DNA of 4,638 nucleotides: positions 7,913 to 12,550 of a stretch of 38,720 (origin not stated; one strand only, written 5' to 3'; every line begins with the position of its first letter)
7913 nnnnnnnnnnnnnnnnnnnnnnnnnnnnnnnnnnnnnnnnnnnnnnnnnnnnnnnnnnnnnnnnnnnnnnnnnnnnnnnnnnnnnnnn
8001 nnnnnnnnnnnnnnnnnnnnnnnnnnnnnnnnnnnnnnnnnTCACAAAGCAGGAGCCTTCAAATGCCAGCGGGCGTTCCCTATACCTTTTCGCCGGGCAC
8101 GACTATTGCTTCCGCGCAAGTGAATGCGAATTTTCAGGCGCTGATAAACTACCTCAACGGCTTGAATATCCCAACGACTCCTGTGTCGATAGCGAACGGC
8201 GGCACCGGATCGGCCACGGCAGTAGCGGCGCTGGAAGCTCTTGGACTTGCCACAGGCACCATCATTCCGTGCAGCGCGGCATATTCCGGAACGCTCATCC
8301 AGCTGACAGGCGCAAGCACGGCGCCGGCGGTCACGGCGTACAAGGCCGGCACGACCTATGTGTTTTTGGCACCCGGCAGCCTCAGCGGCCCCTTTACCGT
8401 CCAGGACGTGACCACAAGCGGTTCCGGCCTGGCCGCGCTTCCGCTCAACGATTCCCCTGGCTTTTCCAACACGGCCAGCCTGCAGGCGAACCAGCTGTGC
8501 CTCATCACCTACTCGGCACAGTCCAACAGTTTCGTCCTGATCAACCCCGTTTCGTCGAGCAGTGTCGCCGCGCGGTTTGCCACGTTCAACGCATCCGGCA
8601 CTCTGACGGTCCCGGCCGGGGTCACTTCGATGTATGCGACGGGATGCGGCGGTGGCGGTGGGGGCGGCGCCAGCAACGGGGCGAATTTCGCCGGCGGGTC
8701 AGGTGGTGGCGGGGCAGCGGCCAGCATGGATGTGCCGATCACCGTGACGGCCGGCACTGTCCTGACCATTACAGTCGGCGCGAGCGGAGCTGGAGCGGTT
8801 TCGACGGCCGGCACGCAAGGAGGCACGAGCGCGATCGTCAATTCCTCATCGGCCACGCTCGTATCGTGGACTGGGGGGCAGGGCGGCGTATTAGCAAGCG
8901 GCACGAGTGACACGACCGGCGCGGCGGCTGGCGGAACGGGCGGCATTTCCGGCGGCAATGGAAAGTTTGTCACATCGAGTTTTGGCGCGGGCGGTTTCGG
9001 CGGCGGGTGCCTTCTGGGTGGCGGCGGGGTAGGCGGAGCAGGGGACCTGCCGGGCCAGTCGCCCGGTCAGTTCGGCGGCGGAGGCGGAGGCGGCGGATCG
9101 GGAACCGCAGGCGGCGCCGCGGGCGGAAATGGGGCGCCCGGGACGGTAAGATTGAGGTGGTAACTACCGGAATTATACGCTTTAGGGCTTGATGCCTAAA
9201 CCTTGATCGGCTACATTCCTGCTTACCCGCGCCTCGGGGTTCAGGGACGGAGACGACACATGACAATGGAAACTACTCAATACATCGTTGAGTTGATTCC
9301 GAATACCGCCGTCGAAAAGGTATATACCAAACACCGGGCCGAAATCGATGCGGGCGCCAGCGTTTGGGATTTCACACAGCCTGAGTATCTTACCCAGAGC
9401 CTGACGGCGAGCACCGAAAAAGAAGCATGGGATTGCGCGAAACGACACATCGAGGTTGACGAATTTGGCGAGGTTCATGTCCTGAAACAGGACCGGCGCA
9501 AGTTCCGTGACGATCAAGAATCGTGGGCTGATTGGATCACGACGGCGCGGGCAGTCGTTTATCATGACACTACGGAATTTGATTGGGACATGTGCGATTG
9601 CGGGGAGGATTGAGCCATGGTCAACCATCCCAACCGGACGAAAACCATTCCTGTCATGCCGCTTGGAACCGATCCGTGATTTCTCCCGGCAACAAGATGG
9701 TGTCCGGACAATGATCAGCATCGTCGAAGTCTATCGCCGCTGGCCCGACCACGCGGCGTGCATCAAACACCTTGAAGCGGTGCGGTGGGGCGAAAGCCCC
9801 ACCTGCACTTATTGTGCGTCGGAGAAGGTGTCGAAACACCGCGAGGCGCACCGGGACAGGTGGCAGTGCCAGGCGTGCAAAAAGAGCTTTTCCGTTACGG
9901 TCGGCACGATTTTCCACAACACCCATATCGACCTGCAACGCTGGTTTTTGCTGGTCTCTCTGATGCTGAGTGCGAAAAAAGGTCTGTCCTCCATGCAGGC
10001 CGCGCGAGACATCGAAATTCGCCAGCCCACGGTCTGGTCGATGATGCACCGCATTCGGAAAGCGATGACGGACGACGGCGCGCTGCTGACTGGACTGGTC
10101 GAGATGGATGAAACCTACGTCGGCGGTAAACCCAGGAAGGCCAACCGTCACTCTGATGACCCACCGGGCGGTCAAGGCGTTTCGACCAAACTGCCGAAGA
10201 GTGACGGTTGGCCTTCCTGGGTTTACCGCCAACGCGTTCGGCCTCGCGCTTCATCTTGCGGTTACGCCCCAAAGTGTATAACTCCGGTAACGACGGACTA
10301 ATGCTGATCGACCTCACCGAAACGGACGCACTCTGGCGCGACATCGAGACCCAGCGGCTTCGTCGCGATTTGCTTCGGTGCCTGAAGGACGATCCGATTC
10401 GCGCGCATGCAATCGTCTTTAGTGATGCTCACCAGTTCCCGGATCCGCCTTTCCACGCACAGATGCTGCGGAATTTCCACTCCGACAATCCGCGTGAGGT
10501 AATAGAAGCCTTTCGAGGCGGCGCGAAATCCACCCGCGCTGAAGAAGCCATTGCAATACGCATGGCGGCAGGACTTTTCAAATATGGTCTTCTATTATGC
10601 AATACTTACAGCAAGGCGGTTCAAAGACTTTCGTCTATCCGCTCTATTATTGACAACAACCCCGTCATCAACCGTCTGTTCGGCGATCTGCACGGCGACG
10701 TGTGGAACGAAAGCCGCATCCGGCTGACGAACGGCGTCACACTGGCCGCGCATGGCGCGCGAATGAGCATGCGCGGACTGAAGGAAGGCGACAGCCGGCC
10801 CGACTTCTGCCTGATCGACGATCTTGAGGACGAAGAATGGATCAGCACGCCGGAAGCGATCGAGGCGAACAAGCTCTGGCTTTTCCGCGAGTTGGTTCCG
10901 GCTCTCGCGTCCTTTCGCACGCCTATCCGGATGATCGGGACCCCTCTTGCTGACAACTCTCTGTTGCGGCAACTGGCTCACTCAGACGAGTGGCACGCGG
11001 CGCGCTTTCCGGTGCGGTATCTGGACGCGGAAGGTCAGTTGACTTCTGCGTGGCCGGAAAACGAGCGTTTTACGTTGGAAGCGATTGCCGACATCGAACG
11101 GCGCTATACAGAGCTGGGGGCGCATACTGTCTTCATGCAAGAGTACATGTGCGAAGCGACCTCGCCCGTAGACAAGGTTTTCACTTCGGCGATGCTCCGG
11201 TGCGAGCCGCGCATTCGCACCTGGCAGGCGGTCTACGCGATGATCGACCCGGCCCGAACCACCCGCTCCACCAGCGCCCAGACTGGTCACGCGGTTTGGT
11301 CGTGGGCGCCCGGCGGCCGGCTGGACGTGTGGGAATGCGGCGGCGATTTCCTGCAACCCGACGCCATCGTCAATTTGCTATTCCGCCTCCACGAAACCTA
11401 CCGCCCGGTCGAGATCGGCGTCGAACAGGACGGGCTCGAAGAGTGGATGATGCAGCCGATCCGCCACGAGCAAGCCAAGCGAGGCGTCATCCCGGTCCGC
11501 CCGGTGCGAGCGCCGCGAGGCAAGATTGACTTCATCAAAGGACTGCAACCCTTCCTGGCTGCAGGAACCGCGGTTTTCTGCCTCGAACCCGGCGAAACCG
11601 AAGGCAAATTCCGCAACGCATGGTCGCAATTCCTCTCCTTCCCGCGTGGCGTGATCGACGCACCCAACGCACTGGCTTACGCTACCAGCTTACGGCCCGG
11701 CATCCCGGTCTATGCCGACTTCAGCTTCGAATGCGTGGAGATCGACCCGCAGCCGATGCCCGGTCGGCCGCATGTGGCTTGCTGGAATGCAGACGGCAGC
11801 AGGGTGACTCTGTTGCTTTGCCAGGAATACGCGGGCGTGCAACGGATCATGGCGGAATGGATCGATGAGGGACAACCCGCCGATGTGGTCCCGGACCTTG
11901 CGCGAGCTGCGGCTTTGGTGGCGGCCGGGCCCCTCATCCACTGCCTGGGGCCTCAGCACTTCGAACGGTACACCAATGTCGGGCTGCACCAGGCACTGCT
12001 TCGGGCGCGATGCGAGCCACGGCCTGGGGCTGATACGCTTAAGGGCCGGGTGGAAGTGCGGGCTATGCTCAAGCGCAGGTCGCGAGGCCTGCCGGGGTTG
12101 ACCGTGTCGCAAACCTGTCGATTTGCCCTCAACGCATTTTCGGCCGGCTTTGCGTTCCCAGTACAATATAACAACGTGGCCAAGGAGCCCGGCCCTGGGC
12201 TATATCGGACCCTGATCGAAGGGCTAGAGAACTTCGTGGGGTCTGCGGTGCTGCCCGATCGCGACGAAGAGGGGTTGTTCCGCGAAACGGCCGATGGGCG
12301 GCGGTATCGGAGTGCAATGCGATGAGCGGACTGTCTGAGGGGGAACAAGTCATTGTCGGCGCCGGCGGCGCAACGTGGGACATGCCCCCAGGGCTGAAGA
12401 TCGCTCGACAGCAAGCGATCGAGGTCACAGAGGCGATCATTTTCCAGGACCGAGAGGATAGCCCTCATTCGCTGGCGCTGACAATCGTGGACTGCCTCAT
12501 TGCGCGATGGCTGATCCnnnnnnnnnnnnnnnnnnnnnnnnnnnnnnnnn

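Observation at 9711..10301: Truncated IS1595-type transposase (Zn-ribbon + HTH only) in the small-terminase position, ending in a perfect 33-bp inverted repeat just upstream of terL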

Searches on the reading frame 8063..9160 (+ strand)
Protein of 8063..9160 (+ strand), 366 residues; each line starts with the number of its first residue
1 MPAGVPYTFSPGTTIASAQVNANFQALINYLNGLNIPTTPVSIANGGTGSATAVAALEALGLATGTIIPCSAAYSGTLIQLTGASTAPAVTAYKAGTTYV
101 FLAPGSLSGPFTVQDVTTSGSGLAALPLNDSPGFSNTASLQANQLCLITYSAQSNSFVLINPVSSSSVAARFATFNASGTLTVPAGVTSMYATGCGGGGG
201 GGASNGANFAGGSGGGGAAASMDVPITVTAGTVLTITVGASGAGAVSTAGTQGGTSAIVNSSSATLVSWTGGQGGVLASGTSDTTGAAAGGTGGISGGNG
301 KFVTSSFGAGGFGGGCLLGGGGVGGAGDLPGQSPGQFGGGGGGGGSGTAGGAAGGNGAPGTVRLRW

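Call 7: search_protein_families(library=pfam, proteins=[window:8063-9160:+], max_evalue=0.01)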
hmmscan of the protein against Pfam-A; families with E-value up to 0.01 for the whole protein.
window:8063-9160:+ (366 aa): 1 family
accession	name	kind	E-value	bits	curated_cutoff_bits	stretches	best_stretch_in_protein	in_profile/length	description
PF21722.4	Gly_rich_2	-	4e-09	37.3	24.3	1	179-366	4-225/226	Glycine-rich domain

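Call 8: search_protein_families(library=phrogs, proteins=[window:8063-9160:+], max_evalue=0.01)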
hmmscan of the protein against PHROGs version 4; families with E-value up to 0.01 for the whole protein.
window:8063-9160:+ (366 aa): 5 families
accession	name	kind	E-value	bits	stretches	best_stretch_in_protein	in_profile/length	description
phrog_863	-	tail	3.9e-19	70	1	20-366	312-603/690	tail fiber assembly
phrog_6202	-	tail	3.2e-07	30.9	1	29-362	359-632/636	tail fiber protein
phrog_12796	-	tail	5.1e-07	30.2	1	56-366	136-445/445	tail fiber protein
phrog_4474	-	unknown function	3.2e-06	27.8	1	157-356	136-322/407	-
phrog_20115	-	unknown function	0.0018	19.3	1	7-32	8-33/135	-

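Call 20: find_encoding_contigs(protein=window:8063-9160:+, flank=6000, max_places=6)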
Protein window:8063-9160:+ (366 aa): 2 contigs read that carry it; 2 places shown.
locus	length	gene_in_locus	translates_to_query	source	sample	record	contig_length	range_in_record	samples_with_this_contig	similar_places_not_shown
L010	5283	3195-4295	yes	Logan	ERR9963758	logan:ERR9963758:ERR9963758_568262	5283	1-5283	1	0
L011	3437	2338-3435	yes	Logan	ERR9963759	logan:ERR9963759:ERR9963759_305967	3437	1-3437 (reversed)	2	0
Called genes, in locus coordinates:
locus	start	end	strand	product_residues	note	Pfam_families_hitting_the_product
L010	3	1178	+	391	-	?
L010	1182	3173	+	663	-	-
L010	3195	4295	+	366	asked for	PF21722:Gly_rich_2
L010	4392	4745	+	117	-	-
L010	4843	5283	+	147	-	?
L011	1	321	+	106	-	?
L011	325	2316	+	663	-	-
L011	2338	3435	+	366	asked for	PF21722:Gly_rich_2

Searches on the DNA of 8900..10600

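Call 73: search_rna_families(source=window, start=8900, end=10600, threshold=evalue, max_evalue=1)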
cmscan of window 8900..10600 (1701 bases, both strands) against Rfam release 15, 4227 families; matches with E-value up to 1: 6.
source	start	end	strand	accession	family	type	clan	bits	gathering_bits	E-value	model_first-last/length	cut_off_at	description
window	10124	10228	-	RF03607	mir-9447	Gene; miRNA;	-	37.8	67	2.2e-05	2-67/68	no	mir-9447 microRNA precursor family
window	10127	10224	-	RF03732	mir-2057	Gene; miRNA;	-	30.8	100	0.00088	1-72/72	no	mir-2057 microRNA precursor family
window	10126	10224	-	RF03311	MIR169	Gene; miRNA;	-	30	80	0.0017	1-111/111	no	MIR169 microRNA precursor family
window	10129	10222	-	RF04057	MIR1432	Gene; miRNA;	-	27.7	90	0.018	1-89/89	no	MIR1432 microRNA precursor family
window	10128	10224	-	RF03771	mir-341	Gene; miRNA;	-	20.2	90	0.4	9-88/96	no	mir-341 microRNA precursor family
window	10037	10091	+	RF01136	sR28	Gene; snRNA; snoRNA; CD-box;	-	16.8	39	0.16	1-55/55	no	Small nucleolar RNA sR28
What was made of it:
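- On Known structured RNA families (Rfam 15): Only miRNA-precursor models matched, at 20-38 bits against gathering scores of 67-100 (call 73).
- There are only sub-threshold miRNA-precursor matches in Rfam, as any long hairpin would give (call 73).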

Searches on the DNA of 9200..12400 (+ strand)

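Call 9: search_dna_similar(query=window:9200-12400:+, collection=phages, mode=distant, max_rows=30)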
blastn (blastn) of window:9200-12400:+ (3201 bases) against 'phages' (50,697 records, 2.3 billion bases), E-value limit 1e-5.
No match.

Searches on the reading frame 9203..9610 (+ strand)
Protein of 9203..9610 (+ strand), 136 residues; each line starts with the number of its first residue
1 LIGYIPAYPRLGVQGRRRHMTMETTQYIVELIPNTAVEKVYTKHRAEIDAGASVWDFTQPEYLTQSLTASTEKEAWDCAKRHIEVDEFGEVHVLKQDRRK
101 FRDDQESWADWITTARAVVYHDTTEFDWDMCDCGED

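Call 7: search_protein_families(library=pfam, proteins=[window:9203-9610:+], max_evalue=0.01)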
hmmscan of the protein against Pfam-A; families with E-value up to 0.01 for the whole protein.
window:9203-9610:+ (136 aa): 0 families

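Call 8: search_protein_families(library=phrogs, proteins=[window:9203-9610:+], max_evalue=0.01)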
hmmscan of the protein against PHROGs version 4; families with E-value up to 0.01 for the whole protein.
window:9203-9610:+ (136 aa): 0 families

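Call 49: search_protein_families(library=pfam, proteins=[window:9260-9610:+], max_evalue=0.1)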
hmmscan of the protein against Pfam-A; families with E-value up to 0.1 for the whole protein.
window:9260-9610:+ (117 aa): 0 families

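Call 66: find_related_loci(query=window:9260-9610:+, collection=viral_contigs, flank=3000)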
Query window:9260-9610:+ (117 aa) in viral_contigs; peptide patterns used: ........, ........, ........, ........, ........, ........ (x = any residue, [..] = any of these).
No stretch of DNA in the collection matches any of the patterns.

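Call 79: search_protein_families(library=ncbifam, proteins=[window:9260-9610:+], max_evalue=0.01)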
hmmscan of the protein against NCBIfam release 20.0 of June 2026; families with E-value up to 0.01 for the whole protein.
window:9260-9610:+ (117 aa): 0 families
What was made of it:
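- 9260..9613 (+): Passenger gene 1 of the element (117 aa, function unknown). No Pfam, PHROG or NCBIfam hit (calls 7, 8, 49, 79) and no relative in IMG/VR (call 66).
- Tried and rejected: The passenger proteins have no family hit (calls 7, 8, 49, 79).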
